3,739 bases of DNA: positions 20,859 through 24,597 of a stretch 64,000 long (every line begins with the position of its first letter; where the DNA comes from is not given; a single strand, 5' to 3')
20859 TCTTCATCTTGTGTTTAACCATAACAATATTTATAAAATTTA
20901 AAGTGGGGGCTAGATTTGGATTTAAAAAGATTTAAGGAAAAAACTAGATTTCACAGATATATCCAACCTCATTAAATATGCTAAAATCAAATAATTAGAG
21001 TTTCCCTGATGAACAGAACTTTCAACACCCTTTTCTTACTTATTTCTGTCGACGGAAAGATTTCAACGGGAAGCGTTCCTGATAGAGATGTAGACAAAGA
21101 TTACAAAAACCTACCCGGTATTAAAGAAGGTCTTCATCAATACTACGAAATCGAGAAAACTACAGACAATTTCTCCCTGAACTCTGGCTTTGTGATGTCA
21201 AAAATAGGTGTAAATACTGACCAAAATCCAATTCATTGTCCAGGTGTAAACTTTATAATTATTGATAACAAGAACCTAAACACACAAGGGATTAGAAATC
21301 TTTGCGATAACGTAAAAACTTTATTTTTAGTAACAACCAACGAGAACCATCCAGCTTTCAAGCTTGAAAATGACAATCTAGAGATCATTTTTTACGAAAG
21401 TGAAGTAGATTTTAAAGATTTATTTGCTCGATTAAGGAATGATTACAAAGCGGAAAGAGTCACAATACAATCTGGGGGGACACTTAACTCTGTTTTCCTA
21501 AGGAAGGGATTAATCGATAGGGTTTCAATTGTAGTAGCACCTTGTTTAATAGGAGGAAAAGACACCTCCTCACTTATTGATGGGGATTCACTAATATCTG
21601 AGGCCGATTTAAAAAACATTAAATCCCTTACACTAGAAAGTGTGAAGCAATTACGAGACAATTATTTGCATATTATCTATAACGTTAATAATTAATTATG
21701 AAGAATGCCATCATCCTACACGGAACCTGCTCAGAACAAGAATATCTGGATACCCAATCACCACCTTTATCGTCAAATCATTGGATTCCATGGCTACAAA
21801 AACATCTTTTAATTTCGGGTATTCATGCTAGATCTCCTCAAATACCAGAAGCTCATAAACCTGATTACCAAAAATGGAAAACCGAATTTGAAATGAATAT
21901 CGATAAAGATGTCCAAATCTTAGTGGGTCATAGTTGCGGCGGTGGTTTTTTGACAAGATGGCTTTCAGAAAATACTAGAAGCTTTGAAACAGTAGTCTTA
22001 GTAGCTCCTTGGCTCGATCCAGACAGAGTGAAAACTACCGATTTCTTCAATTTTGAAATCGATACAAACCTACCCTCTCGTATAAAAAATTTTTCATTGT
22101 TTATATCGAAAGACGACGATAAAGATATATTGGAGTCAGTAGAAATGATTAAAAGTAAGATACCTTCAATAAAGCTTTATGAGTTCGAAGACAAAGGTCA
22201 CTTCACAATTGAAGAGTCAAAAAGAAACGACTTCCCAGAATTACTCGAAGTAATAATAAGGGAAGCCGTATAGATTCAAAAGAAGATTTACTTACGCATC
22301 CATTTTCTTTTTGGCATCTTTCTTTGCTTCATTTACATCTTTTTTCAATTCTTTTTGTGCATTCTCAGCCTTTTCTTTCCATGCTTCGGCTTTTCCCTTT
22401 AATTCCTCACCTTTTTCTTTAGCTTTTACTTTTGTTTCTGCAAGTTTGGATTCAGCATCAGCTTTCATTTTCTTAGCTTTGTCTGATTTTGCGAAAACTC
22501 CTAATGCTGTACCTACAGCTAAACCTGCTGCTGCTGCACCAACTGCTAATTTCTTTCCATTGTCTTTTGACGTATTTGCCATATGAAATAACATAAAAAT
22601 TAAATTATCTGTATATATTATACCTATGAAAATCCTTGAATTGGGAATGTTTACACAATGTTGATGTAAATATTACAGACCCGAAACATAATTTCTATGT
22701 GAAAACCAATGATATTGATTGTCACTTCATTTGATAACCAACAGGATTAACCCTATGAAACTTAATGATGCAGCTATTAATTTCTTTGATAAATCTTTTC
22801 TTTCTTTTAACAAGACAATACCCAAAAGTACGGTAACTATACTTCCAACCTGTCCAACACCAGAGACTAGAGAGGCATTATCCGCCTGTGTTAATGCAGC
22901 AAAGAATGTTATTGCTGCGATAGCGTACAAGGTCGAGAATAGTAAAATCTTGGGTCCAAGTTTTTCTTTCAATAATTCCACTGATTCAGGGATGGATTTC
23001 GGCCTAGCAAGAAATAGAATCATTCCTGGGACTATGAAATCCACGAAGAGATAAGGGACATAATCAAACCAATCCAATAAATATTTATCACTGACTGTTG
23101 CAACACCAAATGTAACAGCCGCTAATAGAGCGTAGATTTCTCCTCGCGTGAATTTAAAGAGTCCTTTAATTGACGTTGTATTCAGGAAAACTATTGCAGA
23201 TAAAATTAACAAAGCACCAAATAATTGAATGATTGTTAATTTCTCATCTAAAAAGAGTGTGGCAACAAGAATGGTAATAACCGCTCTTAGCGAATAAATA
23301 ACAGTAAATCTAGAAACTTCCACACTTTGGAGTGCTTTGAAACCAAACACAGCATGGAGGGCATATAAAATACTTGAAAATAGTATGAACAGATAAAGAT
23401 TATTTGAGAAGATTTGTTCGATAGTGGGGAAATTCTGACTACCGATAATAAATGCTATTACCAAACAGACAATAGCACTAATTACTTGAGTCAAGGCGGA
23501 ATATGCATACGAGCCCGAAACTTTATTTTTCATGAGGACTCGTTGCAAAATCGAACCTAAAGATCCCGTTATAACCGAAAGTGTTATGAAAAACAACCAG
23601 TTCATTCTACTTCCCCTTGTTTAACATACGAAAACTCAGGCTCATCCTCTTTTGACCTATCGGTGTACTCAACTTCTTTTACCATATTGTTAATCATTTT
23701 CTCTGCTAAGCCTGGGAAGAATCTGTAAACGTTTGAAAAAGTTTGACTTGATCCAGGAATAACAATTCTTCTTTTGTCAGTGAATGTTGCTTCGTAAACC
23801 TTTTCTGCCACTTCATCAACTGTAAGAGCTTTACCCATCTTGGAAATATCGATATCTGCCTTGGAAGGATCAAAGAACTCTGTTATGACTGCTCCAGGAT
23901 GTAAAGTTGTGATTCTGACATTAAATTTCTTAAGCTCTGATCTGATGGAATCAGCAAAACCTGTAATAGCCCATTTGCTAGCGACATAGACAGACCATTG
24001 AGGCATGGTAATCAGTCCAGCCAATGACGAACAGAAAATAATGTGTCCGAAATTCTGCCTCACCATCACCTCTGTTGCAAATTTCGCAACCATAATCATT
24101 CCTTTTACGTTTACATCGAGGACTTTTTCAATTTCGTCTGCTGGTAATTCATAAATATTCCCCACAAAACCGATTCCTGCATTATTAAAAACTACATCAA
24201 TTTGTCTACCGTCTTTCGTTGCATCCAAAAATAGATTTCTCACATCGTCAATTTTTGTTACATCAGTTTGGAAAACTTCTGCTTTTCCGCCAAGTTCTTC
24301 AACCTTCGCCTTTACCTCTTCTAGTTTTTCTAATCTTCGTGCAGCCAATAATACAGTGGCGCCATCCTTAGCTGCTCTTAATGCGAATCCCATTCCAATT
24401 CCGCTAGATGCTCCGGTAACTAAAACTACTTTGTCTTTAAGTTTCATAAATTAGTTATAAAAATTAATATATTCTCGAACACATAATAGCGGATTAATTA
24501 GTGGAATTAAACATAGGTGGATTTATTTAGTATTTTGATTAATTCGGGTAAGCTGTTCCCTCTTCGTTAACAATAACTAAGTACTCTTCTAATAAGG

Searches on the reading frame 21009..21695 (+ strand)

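Call 85: search_protein_families(library=pfam, proteins=[window:21009-21695:+], max_evalue=0.001)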
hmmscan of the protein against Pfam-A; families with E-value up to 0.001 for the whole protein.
window:21009-21695:+ (228 aa): 1 family
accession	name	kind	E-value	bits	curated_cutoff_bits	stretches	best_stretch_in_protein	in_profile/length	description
PF01872.23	RibD_C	-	2.3e-16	60.6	24.1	1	82-207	74-189/197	RibD C-terminal domain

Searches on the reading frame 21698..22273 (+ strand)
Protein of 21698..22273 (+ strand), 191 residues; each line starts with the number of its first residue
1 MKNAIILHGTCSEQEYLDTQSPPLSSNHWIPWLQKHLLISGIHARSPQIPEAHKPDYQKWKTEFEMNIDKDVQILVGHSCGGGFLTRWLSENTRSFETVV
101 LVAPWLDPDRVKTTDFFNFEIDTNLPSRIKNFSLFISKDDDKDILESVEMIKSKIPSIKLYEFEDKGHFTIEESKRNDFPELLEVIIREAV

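Call 85: search_protein_families(library=pfam, proteins=[window:21698-22273:+], max_evalue=0.001)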
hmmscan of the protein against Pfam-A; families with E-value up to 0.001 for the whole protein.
window:21698-22273:+ (191 aa): 3 families
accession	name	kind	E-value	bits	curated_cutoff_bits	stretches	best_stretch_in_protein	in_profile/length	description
PF06821.19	Ser_hydrolase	-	6.5e-10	39.6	22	1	26-181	12-165/172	Serine hydrolase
PF00561.26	Abhydrolase_1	-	1.4e-06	28.6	25.8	1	73-108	71-103/245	alpha/beta hydrolase fold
PF12146.15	Hydrolase_4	-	2.7e-05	24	27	1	73-114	78-120/239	Serine aminopeptidase, S33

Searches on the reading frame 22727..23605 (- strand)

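Call 85: search_protein_families(library=pfam, proteins=[window:22727-23605:-], max_evalue=0.001)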
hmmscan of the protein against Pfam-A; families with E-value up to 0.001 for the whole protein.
window:22727-23605:- (292 aa): 2 families
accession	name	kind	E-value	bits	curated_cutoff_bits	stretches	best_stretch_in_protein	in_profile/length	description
PF00892.27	EamA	-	5.6e-24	85.4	28.2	2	2-142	2-134/135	EamA-like transporter family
PF07695.17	7TMR-DISM_7TM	-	0.00099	19.5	29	0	177-290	62-169/205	7TM diverse intracellular signalling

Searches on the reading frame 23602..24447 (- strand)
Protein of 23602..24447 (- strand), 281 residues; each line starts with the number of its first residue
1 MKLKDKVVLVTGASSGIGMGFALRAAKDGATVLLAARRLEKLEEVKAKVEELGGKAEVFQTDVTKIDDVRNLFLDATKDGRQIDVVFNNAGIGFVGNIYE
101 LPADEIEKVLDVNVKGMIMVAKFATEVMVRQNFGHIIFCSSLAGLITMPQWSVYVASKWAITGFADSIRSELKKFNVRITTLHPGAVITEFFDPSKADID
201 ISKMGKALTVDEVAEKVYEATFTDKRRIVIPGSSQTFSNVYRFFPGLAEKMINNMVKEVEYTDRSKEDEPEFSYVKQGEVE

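Call 85: search_protein_families(library=pfam, proteins=[window:23602-24447:-], max_evalue=0.001)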
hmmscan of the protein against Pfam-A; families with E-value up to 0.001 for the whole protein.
window:23602-24447:- (281 aa): 6 families
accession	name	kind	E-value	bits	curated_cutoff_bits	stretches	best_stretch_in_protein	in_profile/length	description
PF00106.31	adh_short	-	1.3e-53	181.8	26.6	1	6-197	1-192/195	short chain dehydrogenase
PF13561.12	adh_short_C2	-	5.1e-35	121.6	27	1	12-198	1-187/236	Enoyl-(Acyl carrier protein) reductase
PF08659.16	KR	-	5.1e-17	62.8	22.6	1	8-170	3-165/180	KR domain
PF01370.27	Epimerase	-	1.2e-06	28.6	20.9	1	8-141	1-115/240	NAD dependent epimerase/dehydratase family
PF23441.1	SDR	-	4.3e-05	23.5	27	1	2-200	4-207/258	SDR-like rossmann domain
PF02719.21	Polysacc_synt_2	-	4.9e-05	23.1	20.2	0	8-131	1-122/293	Polysaccharide biosynthesis protein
